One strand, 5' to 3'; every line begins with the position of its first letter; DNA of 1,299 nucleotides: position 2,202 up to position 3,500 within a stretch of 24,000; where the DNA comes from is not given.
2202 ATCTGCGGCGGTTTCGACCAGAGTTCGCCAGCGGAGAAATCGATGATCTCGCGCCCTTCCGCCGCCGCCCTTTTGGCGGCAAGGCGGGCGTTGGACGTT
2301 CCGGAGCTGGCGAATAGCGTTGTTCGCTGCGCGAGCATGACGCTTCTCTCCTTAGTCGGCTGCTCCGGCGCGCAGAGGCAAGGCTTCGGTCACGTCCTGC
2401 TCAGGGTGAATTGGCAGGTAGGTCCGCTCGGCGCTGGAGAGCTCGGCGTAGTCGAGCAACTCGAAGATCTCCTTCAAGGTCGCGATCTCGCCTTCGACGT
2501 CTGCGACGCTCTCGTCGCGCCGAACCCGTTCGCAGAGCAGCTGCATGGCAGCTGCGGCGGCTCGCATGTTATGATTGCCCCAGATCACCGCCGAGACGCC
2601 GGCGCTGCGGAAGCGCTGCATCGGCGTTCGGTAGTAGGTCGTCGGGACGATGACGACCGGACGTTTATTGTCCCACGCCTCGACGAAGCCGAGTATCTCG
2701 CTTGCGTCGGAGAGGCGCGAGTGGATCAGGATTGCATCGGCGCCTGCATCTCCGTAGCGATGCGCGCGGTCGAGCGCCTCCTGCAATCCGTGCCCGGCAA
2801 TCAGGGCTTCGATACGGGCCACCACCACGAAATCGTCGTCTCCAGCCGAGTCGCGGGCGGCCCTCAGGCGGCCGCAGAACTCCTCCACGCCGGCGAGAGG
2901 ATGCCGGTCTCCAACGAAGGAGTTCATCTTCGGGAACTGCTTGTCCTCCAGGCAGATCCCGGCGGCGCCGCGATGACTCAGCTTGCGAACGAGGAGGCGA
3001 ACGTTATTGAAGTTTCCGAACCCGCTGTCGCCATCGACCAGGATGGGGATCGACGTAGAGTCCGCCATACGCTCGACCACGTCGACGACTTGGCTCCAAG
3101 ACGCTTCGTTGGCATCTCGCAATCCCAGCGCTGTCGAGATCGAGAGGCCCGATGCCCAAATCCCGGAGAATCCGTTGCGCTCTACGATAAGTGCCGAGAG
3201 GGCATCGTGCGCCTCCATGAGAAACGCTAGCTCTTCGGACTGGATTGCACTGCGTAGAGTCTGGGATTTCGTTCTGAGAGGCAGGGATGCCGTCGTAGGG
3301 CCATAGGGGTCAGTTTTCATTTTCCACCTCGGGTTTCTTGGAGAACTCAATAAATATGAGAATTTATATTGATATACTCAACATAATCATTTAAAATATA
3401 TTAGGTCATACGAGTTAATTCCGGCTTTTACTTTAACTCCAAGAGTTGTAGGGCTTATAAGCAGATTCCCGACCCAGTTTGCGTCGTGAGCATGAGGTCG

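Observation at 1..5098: Phosphonate operon with no visible Ppd: PEP mutase coupled to an aspartate-type aminotransferase plus Kennedy-like activation and transfer genes (candidate phosphonoalanine-type lipid or conjugate pathway)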

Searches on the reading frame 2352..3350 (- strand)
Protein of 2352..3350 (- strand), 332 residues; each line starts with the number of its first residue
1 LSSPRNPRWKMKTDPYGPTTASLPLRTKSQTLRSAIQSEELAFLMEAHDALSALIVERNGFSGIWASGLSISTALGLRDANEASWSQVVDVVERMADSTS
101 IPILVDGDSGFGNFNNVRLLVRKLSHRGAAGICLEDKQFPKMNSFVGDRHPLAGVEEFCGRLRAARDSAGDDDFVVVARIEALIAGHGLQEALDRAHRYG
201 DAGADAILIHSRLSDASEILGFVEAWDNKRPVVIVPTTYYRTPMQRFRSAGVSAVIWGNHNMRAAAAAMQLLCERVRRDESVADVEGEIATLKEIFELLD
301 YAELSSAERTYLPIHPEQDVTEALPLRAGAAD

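Call 5: search_protein_families(library=pfam, proteins=[window:2352-3350:-], max_evalue=0.01)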
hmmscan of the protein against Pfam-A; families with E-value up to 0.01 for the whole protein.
window:2352-3350:- (332 aa): 2 families
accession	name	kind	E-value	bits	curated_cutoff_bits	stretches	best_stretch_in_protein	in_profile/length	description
PF13714.12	PEP_mutase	-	2.4e-61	207.8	31.5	1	37-276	6-239/240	Phosphoenolpyruvate phosphomutase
PF00463.27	ICL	-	1.3e-05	24.3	26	1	101-186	150-237/526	Isocitrate lyase family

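Call 6: search_protein_families(library=ncbifam, proteins=[window:2352-3350:-], max_evalue=0.01)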
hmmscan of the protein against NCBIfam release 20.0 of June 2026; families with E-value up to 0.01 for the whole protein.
window:2352-3350:- (332 aa): 9 families
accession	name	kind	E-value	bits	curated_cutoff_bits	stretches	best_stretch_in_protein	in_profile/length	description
TIGR02320.1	PEP_mutase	equivalog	5e-107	357.1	319.55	1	32-301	1-282/284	phosphoenolpyruvate mutase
TIGR02321.1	Pphn_pyruv_hyd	equivalog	5.7e-72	242.3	374.4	1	27-312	2-289/290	phosphonopyruvate hydrolase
TIGR02317.1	prpB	equivalog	5.2e-44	150.6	354.4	1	29-306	2-277/285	methylisocitrate lyase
NF008455.0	PRK11320.1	equivalog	7e-38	130.5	353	1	27-304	6-282/295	methylisocitrate lyase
TIGR02319.1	CPEP_Pphonmut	equivalog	1.2e-26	93.6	420.05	1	27-310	3-288/294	carboxyvinyl-carboxyphosphonate phosphorylmutase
NF005074.0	PRK06498.1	equivalog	1.2e-06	27.4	446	1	83-204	162-283/531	isocitrate lyase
TIGR01346.1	isocit_lyase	equivalog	2.4e-06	26.3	275.9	1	100-185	150-237/527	isocitrate lyase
NF011645.0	PRK15063.1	equivalog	0.00019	20.4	562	1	82-184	133-233/430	isocitrate lyase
NF005741.0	PRK07565.1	subfamily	0.0076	15.4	303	0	86-137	152-200/335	dihydroorotate dehydrogenase-like protein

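Call 15: find_related_loci(query=window:2352-3350:-, collection=genome_contigs, flank=10000)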
Query window:2352-3350:- (332 aa) in genome_contigs; peptide patterns used: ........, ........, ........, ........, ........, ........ (x = any residue, [..] = any of these).
342 stretches matched a pattern; 45 encode a relative of the query (tblastn E <= 1e-3); 45 distinct loci.
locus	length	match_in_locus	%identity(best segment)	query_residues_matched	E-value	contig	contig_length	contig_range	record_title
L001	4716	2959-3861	72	17-317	4e-136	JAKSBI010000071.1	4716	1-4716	MAG: Hyphomicrobiales bacterium isolate MAG.172 k141_4756522, whole genome shotgun sequence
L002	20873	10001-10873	67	27-317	4e-126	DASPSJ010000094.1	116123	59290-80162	MAG TPA_asm: Stellaceae bacterium isolate SMAG_U12248 k141_1003691, whole genome shotgun sequence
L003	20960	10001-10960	60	9-313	9e-126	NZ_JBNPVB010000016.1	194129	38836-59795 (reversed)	Bradyrhizobium oligotrophicum strain HKCCYLR10402 NODE_16, whole genome shotgun sequence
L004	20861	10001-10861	64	27-313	3e-125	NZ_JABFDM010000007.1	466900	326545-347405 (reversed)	Bradyrhizobium aeschynomenes strain 83002 Scaffold7, whole genome shotgun sequence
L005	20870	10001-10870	64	24-315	1e-123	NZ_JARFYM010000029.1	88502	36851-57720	Rhizobium mayense strain CCGE526 scaffold_28, whole genome shotgun sequence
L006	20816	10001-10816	68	42-313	1e-121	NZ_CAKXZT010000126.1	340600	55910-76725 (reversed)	Mesorhizobium escarrei isolate STM5069sample, whole genome shotgun sequence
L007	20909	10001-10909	64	11-315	5e-120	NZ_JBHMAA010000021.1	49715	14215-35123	Rhizobium puerariae strain TBRC 4938 GCM70008137_64, whole genome shotgun sequence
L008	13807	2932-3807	65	19-313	2e-118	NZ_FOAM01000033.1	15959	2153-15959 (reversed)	Xaviernesmea oryzae strain CGMCC 1.7048, whole genome shotgun sequence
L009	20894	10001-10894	58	27-324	1e-116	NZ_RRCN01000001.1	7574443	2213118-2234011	Paenibacillus oralis strain KCOM 3021 KCOM3021_1, whole genome shotgun sequence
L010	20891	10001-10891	57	28-324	2e-116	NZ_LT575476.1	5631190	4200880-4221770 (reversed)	Paenibacillus tuaregi strain Marseille-P2472T, whole genome shotgun sequence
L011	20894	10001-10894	57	27-324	7e-116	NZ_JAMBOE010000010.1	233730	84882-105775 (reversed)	Paenibacillus macerans strain MER 50.2 NODE_10_, whole genome shotgun sequence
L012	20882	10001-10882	64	17-315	6e-116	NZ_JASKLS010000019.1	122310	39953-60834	Sinorhizobium sp. 6-70 scaffold_18, whole genome shotgun sequence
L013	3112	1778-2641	64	24-313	5e-119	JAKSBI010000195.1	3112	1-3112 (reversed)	MAG: Hyphomicrobiales bacterium isolate MAG.172 k141_522187, whole genome shotgun sequence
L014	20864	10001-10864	60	27-313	1e-115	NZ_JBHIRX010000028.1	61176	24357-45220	Paenibacillus terreus strain DSM 100035 NODE_28_length_61176_cov_68.012635, whole genome shotgun sequence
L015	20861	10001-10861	57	28-313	3e-114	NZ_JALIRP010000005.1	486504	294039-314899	Paenibacillus mangrovi strain KQZ6P-2 Scaffold5, whole genome shotgun sequence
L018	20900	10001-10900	71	13-313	2e-142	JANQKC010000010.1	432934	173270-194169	MAG: Alphaproteobacteria bacterium isolate PL25a_bin.144 k99_3068235, whole genome shotgun sequence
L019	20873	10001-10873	65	23-315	2e-113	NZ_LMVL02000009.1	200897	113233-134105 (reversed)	Agrobacterium vitis strain NCPPB 3554 map unlocalized plasmid pTi contig9, whole genome shotgun sequence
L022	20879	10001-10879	65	22-315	6e-113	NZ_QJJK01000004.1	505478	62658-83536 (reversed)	Chelatococcus asaccharovorans strain DSM 6462 Ga0215681_104, whole genome shotgun sequence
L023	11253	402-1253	67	30-315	1e-112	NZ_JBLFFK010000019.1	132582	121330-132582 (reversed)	Neorhizobium sp. DT-125 NODE_19_length_132582_cov_145.803147, whole genome shotgun sequence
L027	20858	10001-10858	53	31-318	1e-95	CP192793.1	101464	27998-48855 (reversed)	Agrobacterium sp. rho-8.1 plasmid p8.1d, complete sequence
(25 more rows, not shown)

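Call 20: search_protein_families(library=pfam, proteins=[L018:13105-13713:+, L018:13789-15291:+, L018:14973-16142:+, L018:16146-17351:+, L018:17389-18165:-, L018:18200-19348:-, L018:7809-8396:-, L018:6176-7072:+, L018:4921-6054:+], max_evalue=0.001)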
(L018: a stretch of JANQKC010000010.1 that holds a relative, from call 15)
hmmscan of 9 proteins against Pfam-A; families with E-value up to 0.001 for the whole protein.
L018:13105-13713:+ (202 aa): 1 family
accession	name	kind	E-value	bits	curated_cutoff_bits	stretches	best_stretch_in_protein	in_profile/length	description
PF01066.26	CDP-OH_P_transf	-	5.4e-08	33.8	22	1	9-145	4-135/152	CDP-alcohol phosphatidyltransferase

L018:13789-15291:+ (500 aa): 1 family
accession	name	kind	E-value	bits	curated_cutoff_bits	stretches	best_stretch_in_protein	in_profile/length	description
PF01053.26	Cys_Met_Meta_PP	-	7.1e-05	22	27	1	172-218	156-201/381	Cys/Met metabolism PLP-dependent enzyme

L018:14973-16142:+ (389 aa): 3 families
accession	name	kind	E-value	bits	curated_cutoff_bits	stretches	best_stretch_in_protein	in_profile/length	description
PF13561.12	adh_short_C2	-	5.4e-47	160.8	27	1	153-386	8-236/236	Enoyl-(Acyl carrier protein) reductase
PF00106.31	adh_short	-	1.2e-35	123.2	26.6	1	142-333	1-189/195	short chain dehydrogenase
PF08659.16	KR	-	7.9e-09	36.1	22.6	1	144-265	3-128/180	KR domain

L018:16146-17351:+ (401 aa): 8 families
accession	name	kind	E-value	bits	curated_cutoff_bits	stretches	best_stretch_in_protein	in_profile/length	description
PF01266.30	DAO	-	8.2e-45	154.3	27.9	1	33-373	1-351/353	FAD dependent oxidoreductase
PF13450.12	NAD_binding_8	-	7.8e-07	29.7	21.9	1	36-69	1-35/68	NAD(P)-binding Rossmann-like domain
PF07992.20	Pyr_redox_2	-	8.8e-05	22.5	26.1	0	33-65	2-36/291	Pyridine nucleotide-disulphide oxidoreductase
PF02737.24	3HCDH_N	-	0.0001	22.7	22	1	34-63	2-31/180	3-hydroxyacyl-CoA dehydrogenase, NAD binding domain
PF01494.25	FAD_binding_3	-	0.00011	22.1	22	1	33-64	3-34/349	FAD binding domain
PF00890.30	FAD_binding_2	-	0.00024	20.8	20.4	1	34-85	2-53/414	FAD binding domain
PF13454.12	NAD_binding_9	-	0.00031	21.2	21.8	0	36-68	2-39/155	FAD-NAD(P)-binding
PF01946.23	Thi4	-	0.00083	19.1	26.2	0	31-71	17-59/235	Thi4 family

L018:17389-18165:- (258 aa): 7 families
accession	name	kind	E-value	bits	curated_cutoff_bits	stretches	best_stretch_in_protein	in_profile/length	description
PF00005.33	ABC_tran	-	1.9e-27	97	25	1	24-180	3-137/137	ABC transporter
PF13304.12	AAA_21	-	1e-10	42.7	27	1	151-213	237-301/304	AAA domain, putative AbiEii toxin, Type IV TA system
PF08352.17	oligo_HPY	-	6.7e-05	23.6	27.1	1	232-257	2-27/65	Oligopeptide/dipeptide transporter, C-terminal region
PF13191.12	AAA_16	-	7.6e-05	23.7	32.6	1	32-60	24-52/167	AAA ATPase domain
PF13401.12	AAA_22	-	0.00023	21.9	27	0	33-55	6-28/130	AAA domain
PF25199.1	nSTAND_NTPase5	-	0.00024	21.4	34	1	33-73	42-82/145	Novel STAND NTPase 5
PF13555.12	AAA_29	-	0.00081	19.5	27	0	32-50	23-40/61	P-loop containing region of AAA domain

L018:18200-19348:- (382 aa): 2 families
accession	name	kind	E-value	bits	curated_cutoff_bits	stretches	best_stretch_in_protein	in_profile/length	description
PF07969.17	Amidohydro_3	-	5.3e-11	43.1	29.7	1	318-359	400-442/472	Amidohydrolase family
PF01979.26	Amidohydro_1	-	1.2e-07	31.8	25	1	320-378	276-342/345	Amidohydrolase family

L018:7809-8396:- (195 aa): 0 families

L018:6176-7072:+ (298 aa): 1 family
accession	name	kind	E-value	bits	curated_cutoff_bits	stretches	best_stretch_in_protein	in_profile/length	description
PF00795.27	CN_hydrolase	-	3.4e-51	174.5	23.2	1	12-275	1-256/256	Carbon-nitrogen hydrolase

L018:4921-6054:+ (377 aa): 0 families

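Call 22: search_protein_families(library=pfam, proteins=[L008:6513-7631:+, L008:7708-8568:+, L012:13584-15185:+, L012:15101-15979:+, L022:13660-14796:+, L022:14796-15389:+, L022:15329-16270:+, L022:16260-17342:+, L023:4033-5181:+, L023:5810-6895:+], max_evalue=0.001)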
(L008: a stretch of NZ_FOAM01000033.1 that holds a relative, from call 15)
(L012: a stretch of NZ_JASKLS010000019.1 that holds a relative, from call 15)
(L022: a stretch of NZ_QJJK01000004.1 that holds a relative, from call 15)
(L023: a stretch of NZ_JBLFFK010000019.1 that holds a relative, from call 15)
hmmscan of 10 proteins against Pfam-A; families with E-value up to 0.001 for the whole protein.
L008:6513-7631:+ (372 aa): 1 family
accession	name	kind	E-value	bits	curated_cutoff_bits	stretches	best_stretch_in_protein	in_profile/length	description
PF00155.27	Aminotran_1_2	-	5e-17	62.6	19.7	1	55-357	43-354/361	Aminotransferase class I and II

L008:7708-8568:+ (286 aa): 0 families

L012:13584-15185:+ (533 aa): 0 families

L012:15101-15979:+ (292 aa): 4 families
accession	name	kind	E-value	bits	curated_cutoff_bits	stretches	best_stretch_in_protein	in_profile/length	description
PF13561.12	adh_short_C2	-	9.5e-50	169.8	27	1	56-289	8-236/236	Enoyl-(Acyl carrier protein) reductase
PF00106.31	adh_short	-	3.6e-34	118.4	26.6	1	46-239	2-192/195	short chain dehydrogenase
PF08659.16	KR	-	1.7e-11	44.8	22.6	1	47-168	3-128/180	KR domain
PF03435.24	Sacchrp_dh_NADP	-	3.5e-05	24.6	25.1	1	48-138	2-85/129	Saccharopine dehydrogenase NADP binding domain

L022:13660-14796:+ (378 aa): 1 family
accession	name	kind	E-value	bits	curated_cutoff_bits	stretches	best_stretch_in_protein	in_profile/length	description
PF00155.27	Aminotran_1_2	-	1.7e-20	74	19.7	1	65-366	50-356/361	Aminotransferase class I and II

L022:14796-15389:+ (197 aa): 2 families
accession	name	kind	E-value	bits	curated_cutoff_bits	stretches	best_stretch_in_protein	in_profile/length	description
PF13508.13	Acetyltransf_7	-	6.6e-05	23.6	27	1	95-150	29-83/84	Acetyltransferase (GNAT) domain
PF00583.31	Acetyltransf_1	-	0.00016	22.4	20.7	1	62-147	34-114/116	Acetyltransferase (GNAT) family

L022:15329-16270:+ (313 aa): 6 families
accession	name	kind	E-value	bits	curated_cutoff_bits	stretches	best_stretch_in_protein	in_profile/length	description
PF08241.18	Methyltransf_11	-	1.8e-16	61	21.2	1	90-185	1-94/95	Methyltransferase domain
PF13649.12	Methyltransf_25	-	2e-15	57.7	27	1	89-182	1-97/97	Methyltransferase domain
PF01209.24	Ubie_methyltran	-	1.2e-12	48.1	20.1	1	85-210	47-175/233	ubiE/COQ5 methyltransferase family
PF13847.12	Methyltransf_31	-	8.8e-10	38.9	27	1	86-186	4-109/145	Methyltransferase domain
PF08242.18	Methyltransf_12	-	1.4e-07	32.5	30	1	90-184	1-98/98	Methyltransferase domain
PF13489.12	Methyltransf_23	-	3.7e-07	30.5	27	1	60-139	1-68/164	Methyltransferase domain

L022:16260-17342:+ (360 aa): 1 family
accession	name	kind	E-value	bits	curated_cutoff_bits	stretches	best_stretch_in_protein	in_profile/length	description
PF24827.1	AstE_AspA_cat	-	6.7e-32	111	25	1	61-249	2-191/192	Succinylglutamate desuccinylase/Aspartoacylase catalytic domain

L023:4033-5181:+ (382 aa): 1 family
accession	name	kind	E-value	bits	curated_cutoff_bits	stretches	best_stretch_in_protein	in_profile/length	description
PF00155.27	Aminotran_1_2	-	9.3e-10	38.7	19.7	1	90-365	68-352/361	Aminotransferase class I and II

L023:5810-6895:+ (361 aa): 1 family
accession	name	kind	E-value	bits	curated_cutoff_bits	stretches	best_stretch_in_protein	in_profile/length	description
PF05145.17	AbrB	-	5.3e-73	246.2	29.2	1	44-353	1-313/314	Transition state regulatory protein AbrB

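Call 23: search_protein_families(library=pfam, proteins=[L007:13992-15215:+, L007:15810-16802:+, L007:16793-18127:+, L019:12990-13955:+, L019:13820-15169:+, L019:15691-16683:+, L019:16674-18011:+, L019:18008-19093:+, L023:5219-5758:+, L012:16331-17056:-], max_evalue=0.001)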
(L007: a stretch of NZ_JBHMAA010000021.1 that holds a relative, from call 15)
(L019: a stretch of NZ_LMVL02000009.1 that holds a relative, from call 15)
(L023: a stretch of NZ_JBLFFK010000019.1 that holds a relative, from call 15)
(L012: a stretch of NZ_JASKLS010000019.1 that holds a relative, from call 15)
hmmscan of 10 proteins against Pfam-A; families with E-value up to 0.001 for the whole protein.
L007:13992-15215:+ (407 aa): 1 family
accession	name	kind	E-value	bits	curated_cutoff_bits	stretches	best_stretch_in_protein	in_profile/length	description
PF01066.26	CDP-OH_P_transf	-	2.8e-10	41.2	22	1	230-332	3-96/152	CDP-alcohol phosphatidyltransferase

L007:15810-16802:+ (330 aa): 2 families
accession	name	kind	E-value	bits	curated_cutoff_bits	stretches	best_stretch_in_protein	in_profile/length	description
PF02423.21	OCD_Mu_crystall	-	2e-28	99.7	24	1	26-312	17-305/314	Ornithine cyclodeaminase/mu-crystallin family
PF16912.11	Glu_dehyd_C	-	0.0004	20.4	34.9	1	129-230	24-126/211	Glucose dehydrogenase C-terminus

L007:16793-18127:+ (444 aa): 1 family
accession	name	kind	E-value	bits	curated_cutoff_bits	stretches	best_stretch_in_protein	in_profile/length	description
PF02784.22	Orn_Arg_deC_N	-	3.8e-12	46.6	23.4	1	50-253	9-218/247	Pyridoxal-dependent decarboxylase, pyridoxal binding domain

L019:12990-13955:+ (321 aa): 5 families
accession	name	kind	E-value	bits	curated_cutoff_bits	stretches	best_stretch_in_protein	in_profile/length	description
PF02826.25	2-Hacid_dh_C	-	4.1e-54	183.1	25.1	1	103-283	1-178/178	D-isomer specific 2-hydroxyacid dehydrogenase, NAD binding domain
PF00389.36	2-Hacid_dh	-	1.4e-19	70.6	24.6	1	7-301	2-120/134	D-isomer specific 2-hydroxyacid dehydrogenase, catalytic domain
PF22660.2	RS_preATP-grasp-like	-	3.1e-07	31.1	27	1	140-194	3-57/98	Ribonucleotide synthetase preATP-grasp domain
PF03446.21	NAD_binding_2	-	7.6e-06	26.5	21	1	141-237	2-98/161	NAD binding domain of 6-phosphogluconate dehydrogenase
PF03807.23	F420_oxidored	-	0.0004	21.4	21.6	0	141-192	2-55/94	NADP oxidoreductase coenzyme F420-dependent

L019:13820-15169:+ (449 aa): 1 family
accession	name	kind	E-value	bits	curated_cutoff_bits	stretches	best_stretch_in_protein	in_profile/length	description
PF01066.26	CDP-OH_P_transf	-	1.2e-10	42.5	22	1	270-375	3-99/152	CDP-alcohol phosphatidyltransferase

L019:15691-16683:+ (330 aa): 1 family
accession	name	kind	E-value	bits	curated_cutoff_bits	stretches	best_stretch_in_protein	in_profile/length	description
PF02423.21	OCD_Mu_crystall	-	2.3e-28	99.5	24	1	21-311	12-304/314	Ornithine cyclodeaminase/mu-crystallin family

L019:16674-18011:+ (445 aa): 2 families
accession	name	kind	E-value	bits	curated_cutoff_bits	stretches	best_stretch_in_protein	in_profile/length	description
PF02784.22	Orn_Arg_deC_N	-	2.7e-14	53.6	23.4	1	55-253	14-217/247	Pyridoxal-dependent decarboxylase, pyridoxal binding domain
PF01168.26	Ala_racemase_N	-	1.2e-06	28.9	24.1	1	42-202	3-159/220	Alanine racemase, N-terminal domain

L019:18008-19093:+ (361 aa): 1 family
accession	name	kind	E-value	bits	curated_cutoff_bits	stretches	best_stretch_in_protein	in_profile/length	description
PF00291.31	PALP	-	1.3e-63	215.5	35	1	17-304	2-295/295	Pyridoxal-phosphate dependent enzyme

L023:5219-5758:+ (179 aa): 5 families
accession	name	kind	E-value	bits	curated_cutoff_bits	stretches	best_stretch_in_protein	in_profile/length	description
PF00583.31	Acetyltransf_1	-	1.3e-12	48.4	20.7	1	58-156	24-116/116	Acetyltransferase (GNAT) family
PF13508.13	Acetyltransf_7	-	1.2e-10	42.1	27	1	93-157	28-83/84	Acetyltransferase (GNAT) domain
PF13673.13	Acetyltransf_10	-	1.5e-07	31.8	23.6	1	101-163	52-114/128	Acetyltransferase (GNAT) domain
PF13527.13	Acetyltransf_9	-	7.5e-05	23.2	25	1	56-157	29-125/127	Acetyltransferase (GNAT) domain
PF08445.16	FR47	-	0.00014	22.2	22.1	1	105-158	24-79/86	FR47-like protein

L012:16331-17056:- (241 aa): 3 families
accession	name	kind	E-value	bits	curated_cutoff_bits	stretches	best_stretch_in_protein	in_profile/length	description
PF06299.18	DUF1045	-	5.3e-52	176.4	24.3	1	66-223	1-158/159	Protein of unknown function (DUF1045)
PF02834.22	LigT_PEase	-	6.5e-05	23.5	23.3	0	59-97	31-68/87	LigT like Phosphoesterase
PF13563.12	2_5_RNA_ligase2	-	0.00063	20.3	27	0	63-219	26-151/152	2'-5' RNA ligase superfamily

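Call 25: search_protein_families(library=pfam, proteins=[L009:10898-12058:+, L009:12055-13203:+, L003:11029-12108:+, L003:12178-13335:+, L003:13332-14351:+, L005:11038-11844:+, L005:13278-15185:+, L006:10884-12608:+, L002:11590-13242:-, L027:10922-11848:+], max_evalue=0.001)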
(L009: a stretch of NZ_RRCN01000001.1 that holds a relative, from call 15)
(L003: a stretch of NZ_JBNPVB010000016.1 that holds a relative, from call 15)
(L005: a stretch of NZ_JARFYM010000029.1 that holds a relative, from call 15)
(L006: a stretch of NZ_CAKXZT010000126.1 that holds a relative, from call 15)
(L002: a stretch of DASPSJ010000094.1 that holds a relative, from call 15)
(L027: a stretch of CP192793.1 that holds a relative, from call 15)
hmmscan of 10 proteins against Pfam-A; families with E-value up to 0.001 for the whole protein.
L009:10898-12058:+ (386 aa): 2 families
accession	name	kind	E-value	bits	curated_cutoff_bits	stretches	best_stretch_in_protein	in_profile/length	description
PF02775.26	TPP_enzyme_C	-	1.1e-16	61.4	21.9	1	230-337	25-143/151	Thiamine pyrophosphate enzyme, C-terminal TPP binding domain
PF02776.23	TPP_enzyme_N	-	5.5e-07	29.8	26.8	1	8-99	9-103/119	Thiamine pyrophosphate enzyme, N-terminal TPP binding domain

L009:12055-13203:+ (382 aa): 1 family
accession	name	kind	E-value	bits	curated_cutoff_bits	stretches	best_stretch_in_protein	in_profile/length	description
PF00266.25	Aminotran_5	-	3.9e-23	82.5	21.5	1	36-331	39-338/371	Aminotransferase class-V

L003:11029-12108:+ (359 aa): 4 families
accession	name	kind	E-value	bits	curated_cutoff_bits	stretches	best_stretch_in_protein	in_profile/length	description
PF00891.24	Methyltransf_2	-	9.5e-25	87.6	22.3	1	126-338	2-209/210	O-methyltransferase domain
PF08241.18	Methyltransf_11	-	0.00029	21.9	21.2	0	191-290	1-94/95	Methyltransferase domain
PF08242.18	Methyltransf_12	-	0.00046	21.3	30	0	191-289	1-98/98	Methyltransferase domain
PF13649.12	Methyltransf_25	-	0.00055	21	27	0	191-287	2-97/97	Methyltransferase domain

L003:12178-13335:+ (385 aa): 3 families
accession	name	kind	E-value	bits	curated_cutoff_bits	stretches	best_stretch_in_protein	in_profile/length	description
PF02775.26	TPP_enzyme_C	-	3.9e-15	56.4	21.9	1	214-337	13-149/151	Thiamine pyrophosphate enzyme, C-terminal TPP binding domain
PF02776.23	TPP_enzyme_N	-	1.2e-10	41.7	26.8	1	7-111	6-107/119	Thiamine pyrophosphate enzyme, N-terminal TPP binding domain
PF01855.24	POR_N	-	0.00061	20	27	0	26-105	20-101/231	Pyruvate flavodoxin/ferredoxin oxidoreductase, thiamine diP-bdg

L003:13332-14351:+ (339 aa): 1 family
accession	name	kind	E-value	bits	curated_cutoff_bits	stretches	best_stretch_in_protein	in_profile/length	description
PF00892.27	EamA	-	2.8e-31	109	28.2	2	10-142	3-134/135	EamA-like transporter family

L005:11038-11844:+ (268 aa): 3 families
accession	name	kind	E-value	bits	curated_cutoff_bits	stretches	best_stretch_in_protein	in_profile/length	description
PF00483.29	NTP_transferase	-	9.9e-14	51.9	21.2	1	8-125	2-122/245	Nucleotidyl transferase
PF12804.13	NTP_transf_3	-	5.4e-12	46.6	27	1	8-124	1-107/160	MobA-like NTP transferase domain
PF01128.25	IspD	-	0.00069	19.9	27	0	8-59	3-52/221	2-C-methyl-D-erythritol 4-phosphate cytidylyltransferase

L005:13278-15185:+ (635 aa): 1 family
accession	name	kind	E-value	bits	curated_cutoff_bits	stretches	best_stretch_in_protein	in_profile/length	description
PF14020.11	DUF4236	-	1.9e-15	57.5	27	1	3-53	1-55/55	Protein of unknown function (DUF4236)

L006:10884-12608:+ (574 aa): 1 family
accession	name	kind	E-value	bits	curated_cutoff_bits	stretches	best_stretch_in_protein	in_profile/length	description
PF19465.4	DUF6002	-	2.7e-177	590.4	25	1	107-553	3-446/447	Family of unknown function (DUF6002)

L002:11590-13242:- (550 aa): 1 family
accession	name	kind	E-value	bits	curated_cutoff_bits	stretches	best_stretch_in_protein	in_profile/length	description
PF21687.3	T2SSK_1st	-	4.6e-06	27.8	26.2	1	358-445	19-106/107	Type II secretion system (T2SS), protein K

L027:10922-11848:+ (308 aa): 1 family
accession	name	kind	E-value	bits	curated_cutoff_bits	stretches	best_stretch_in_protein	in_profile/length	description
PF08545.16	ACP_syn_III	-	1.7e-07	31.5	24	1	117-177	5-65/80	3-Oxoacyl-[acyl-carrier-protein (ACP)] synthase III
